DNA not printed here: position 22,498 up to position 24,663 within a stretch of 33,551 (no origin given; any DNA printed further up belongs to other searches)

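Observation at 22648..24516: Receiver-like + guanylate-kinase-like + orphan-domain protein with a 100-codon start-less in-frame upstream extension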

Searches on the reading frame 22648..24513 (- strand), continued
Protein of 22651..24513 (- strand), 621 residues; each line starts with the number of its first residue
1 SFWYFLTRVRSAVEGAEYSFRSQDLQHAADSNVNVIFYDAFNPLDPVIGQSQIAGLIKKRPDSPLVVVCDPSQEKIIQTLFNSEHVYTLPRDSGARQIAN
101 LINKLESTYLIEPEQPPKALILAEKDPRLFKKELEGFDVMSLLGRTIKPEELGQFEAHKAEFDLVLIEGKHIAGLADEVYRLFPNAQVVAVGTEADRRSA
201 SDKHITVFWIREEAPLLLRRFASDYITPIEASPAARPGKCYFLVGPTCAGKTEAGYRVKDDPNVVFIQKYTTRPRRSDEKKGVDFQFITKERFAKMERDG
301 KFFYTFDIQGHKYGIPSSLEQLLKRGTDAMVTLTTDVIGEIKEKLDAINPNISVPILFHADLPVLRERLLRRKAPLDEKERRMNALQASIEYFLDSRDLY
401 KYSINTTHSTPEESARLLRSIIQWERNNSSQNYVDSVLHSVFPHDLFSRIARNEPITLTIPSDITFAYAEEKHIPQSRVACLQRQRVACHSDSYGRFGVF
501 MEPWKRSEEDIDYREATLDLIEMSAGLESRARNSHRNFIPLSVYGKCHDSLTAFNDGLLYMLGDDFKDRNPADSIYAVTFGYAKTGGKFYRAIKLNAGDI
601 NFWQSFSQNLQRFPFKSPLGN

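Call 60: fold_search(model_id=the predicted structure, library=viral)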
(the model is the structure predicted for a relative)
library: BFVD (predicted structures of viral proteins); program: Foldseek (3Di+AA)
matches with E <= 10: 1223; with E <= 0.001: 28
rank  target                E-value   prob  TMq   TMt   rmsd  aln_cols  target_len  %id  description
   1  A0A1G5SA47            8.8e-12  1.00  0.25  0.75   3.8       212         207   23  (no name in the UniProt tables at hand)
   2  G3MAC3                9.9e-12  1.00  0.25  0.57   8.6       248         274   18  Gp382 [Bacillus phage G]
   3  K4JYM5                3.5e-11  1.00  0.26  0.53   6.5       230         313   23  Putative guanylate kinase [Abalone herpesvirus (isolate Abalone/Australia/Victoria/2009)]
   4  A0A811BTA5            1.4e-10  1.00  0.27  0.60   2.6       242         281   16  Guanylate kinase [Pandoravirus japonicus]
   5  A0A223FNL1            1.4e-10  1.00  0.24  0.75   3.1       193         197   20  (no name in the UniProt tables at hand)
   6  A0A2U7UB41            3.0e-10  1.00  0.25  0.38   2.5       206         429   18  Guanylate kinase [Pandoravirus neocaledonia]
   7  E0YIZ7                4.5e-10  1.00  0.27  0.73   8.0       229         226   15  Putative guanylate kinase [Lactococcus phage 949]
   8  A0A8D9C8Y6            1.7e-09  1.00  0.23  0.81   4.3       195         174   20  Guanylate kinase [uncultured marine phage]
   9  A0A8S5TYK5            4.5e-09  1.00  0.22  0.68   3.5       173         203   21  GMPK protein [Siphoviridae sp. ctnPP24]
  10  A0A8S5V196            8.5e-09  1.00  0.23  0.71   3.6       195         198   23  GMPK protein [Myoviridae sp. ctJ2i1]
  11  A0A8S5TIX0            3.4e-08  1.00  0.23  0.67   4.4       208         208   21  Guanylate kinase [Myoviridae sp. ctXXl13]
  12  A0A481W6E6            5.1e-08  1.00  0.24  0.50  13.6       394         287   10  Guanylate kinase [Fusobacterium phage Fnu1]
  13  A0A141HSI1            6.4e-08  1.00  0.21  0.71   3.9       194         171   17  (no name in the UniProt tables at hand)
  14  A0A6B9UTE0            7.2e-08  1.00  0.25  0.69   3.0       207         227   15  (no name in the UniProt tables at hand)
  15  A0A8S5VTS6            7.7e-08  1.00  0.21  0.68   4.6       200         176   19  Guanylate kinase [Ackermannviridae sp.]
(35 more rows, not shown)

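Call 76: find_encoding_contigs(protein=window:22648-24213:-, flank=3000, max_places=10)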
Protein window:22648-24213:- (521 aa): no gene with exactly this product is on record in the collection.

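Call 89: search_protein_families(library=padloc, proteins=[P0001], max_evalue=0.01)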
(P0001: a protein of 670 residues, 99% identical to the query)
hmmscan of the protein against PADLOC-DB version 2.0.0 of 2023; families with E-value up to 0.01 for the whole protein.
P0001 (670 aa): 0 families

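Call 92: list_cluster_members(proteins=[P0001])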
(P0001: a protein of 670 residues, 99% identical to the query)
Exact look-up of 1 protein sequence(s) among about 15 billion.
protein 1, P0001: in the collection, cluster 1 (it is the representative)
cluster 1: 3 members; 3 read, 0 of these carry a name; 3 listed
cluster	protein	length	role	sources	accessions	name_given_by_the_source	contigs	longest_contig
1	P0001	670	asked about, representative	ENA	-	-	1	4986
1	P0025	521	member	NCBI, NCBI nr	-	-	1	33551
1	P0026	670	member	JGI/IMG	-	-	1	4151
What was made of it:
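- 22648..24213 (-): ORF as annotated in the deposited contig (TTG start, 521 aa). It is the 3' 82% of the real gene. Call 92 shows a 521-aa cluster member from an NCBI contig of 33551 bp, which is this window.
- The deposited NCBI contig carries the junction and the gene is annotated as 521 aa (call 92).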
